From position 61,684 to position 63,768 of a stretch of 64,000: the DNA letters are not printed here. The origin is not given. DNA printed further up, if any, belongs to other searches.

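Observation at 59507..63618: Tightly coupled four-gene cassette: DUF3696-type ABC ATPase, PIN-like protein, 100-aa ORF, DNA methyltransferase::Mrr-like endonuclease fusion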

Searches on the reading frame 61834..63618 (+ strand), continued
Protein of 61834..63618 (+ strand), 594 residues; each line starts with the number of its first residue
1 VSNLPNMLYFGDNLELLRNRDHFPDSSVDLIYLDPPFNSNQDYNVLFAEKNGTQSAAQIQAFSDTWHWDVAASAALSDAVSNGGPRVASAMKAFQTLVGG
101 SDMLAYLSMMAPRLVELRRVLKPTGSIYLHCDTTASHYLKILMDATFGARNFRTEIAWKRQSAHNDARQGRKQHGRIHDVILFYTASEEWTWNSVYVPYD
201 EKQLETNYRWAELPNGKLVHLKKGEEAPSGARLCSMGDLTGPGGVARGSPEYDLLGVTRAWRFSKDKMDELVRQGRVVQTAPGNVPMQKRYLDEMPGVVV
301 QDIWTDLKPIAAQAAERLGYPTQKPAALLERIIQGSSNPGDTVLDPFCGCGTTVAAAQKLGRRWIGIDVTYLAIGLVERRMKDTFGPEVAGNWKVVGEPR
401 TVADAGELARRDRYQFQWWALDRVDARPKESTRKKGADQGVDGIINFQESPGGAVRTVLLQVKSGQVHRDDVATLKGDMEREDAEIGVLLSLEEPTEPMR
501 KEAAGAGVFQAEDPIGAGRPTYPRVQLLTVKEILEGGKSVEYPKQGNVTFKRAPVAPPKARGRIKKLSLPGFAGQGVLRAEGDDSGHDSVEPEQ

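Call 105: get_annotated_region(hit=H2, flank=4000)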
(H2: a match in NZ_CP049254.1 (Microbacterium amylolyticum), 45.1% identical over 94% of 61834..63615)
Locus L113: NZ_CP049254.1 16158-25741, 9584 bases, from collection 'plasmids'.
description: Microbacterium amylolyticum strain DSM 24221 plasmid unnamed1, complete sequence
organism: Microbacterium amylolyticum (NCBI taxid 936337)
taxonomy: Bacteria; Actinomycetota; Actinomycetes; Micrococcales; Microbacteriaceae; Microbacterium; Microbacterium amylolyticum
host: -; source: cell culture,soil; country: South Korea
typing (MOB-suite, as given by PLSDB): non-mobilizable
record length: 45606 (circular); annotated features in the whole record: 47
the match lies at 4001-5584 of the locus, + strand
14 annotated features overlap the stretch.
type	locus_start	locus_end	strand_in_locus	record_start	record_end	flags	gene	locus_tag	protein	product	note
CDS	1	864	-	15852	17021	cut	-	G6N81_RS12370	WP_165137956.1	hypothetical protein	-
CDS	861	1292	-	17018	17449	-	-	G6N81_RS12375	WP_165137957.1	hypothetical protein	-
CDS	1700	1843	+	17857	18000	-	-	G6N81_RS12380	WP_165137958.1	hypothetical protein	-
CDS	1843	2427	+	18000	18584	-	-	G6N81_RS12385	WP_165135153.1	recombinase family protein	GO:0006310 - DNA recombination [Evidence IEA]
CDS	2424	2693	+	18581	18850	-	-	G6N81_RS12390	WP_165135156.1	hypothetical protein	-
CDS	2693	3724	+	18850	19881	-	-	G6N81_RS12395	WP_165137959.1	zeta toxin family protein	-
CDS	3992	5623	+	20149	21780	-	-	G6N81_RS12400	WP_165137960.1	DNA methyltransferase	GO:0006306 - DNA methylation [Evidence IEA]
CDS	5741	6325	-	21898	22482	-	-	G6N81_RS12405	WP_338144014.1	Fic family protein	-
CDS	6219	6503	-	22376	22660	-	-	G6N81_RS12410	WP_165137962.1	hypothetical protein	-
CDS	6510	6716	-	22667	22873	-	-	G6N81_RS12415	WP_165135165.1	antitoxin VbhA family protein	-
CDS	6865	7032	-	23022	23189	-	-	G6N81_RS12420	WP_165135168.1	hypothetical protein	-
CDS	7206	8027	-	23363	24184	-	-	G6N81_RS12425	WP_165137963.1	ParA family protein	-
CDS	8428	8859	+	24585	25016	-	umuD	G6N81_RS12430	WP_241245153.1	translesion error-prone DNA polymerase V autoproteolytic subunit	-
CDS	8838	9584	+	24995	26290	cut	-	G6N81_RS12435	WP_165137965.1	Y-family DNA polymerase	-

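Call 106: get_annotated_region(hit=H4, flank=4000)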
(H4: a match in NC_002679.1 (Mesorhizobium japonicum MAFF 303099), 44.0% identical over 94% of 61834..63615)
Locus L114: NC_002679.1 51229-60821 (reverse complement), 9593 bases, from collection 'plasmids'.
description: Mesorhizobium japonicum MAFF 303099 plasmid pMLa, complete sequence
organism: Mesorhizobium japonicum MAFF 303099 (NCBI taxid 266835)
taxonomy: Bacteria; Pseudomonadota; Alphaproteobacteria; Hyphomicrobiales; Phyllobacteriaceae; Mesorhizobium; Mesorhizobium japonicum; Mesorhizobium japonicum MAFF 303099
host: -; source: -; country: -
typing (MOB-suite, as given by PLSDB): conjugative; relaxase MOBP,MOBP; mating-pair formation MPF_T
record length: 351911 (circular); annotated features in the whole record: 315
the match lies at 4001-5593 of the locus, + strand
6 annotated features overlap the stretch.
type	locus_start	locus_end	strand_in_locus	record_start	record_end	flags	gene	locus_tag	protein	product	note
CDS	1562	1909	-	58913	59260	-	-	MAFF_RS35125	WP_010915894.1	hypothetical protein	-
CDS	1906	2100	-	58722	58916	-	-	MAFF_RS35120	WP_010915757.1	hypothetical protein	-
CDS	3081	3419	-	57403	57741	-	-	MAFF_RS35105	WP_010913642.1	hypothetical protein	-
CDS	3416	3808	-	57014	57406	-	-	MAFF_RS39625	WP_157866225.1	hypothetical protein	-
CDS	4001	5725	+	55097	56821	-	-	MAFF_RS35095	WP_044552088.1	site-specific DNA-methyltransferase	GO:0006306 - DNA methylation [Evidence IEA]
CDS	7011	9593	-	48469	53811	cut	-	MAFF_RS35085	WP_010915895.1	type I polyketide synthase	-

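Call 113: list_cluster_members(proteins=[window:61834-63615:+, window:59507-61018:+, window:61018-61506:+, window:61535-61834:+, window:34023-36311:-])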
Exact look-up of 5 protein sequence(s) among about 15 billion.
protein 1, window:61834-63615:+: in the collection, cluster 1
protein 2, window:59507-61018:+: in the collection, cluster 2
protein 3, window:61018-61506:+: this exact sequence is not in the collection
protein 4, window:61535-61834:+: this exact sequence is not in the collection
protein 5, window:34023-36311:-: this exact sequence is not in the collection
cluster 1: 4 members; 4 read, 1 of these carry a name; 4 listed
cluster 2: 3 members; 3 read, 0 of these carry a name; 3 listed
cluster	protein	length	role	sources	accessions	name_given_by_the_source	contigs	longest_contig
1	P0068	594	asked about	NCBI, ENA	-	-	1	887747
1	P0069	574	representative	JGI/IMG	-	DNA modification methylase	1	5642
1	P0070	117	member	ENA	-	-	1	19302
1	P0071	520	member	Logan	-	-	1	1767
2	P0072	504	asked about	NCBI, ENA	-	-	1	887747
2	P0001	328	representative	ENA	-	-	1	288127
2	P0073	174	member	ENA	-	-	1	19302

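Call 115: find_encoding_contigs(protein=window:61834-63618:+, flank=10000, max_places=3)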
Protein window:61834-63618:+ (594 aa): no gene with exactly this product is on record in the collection.
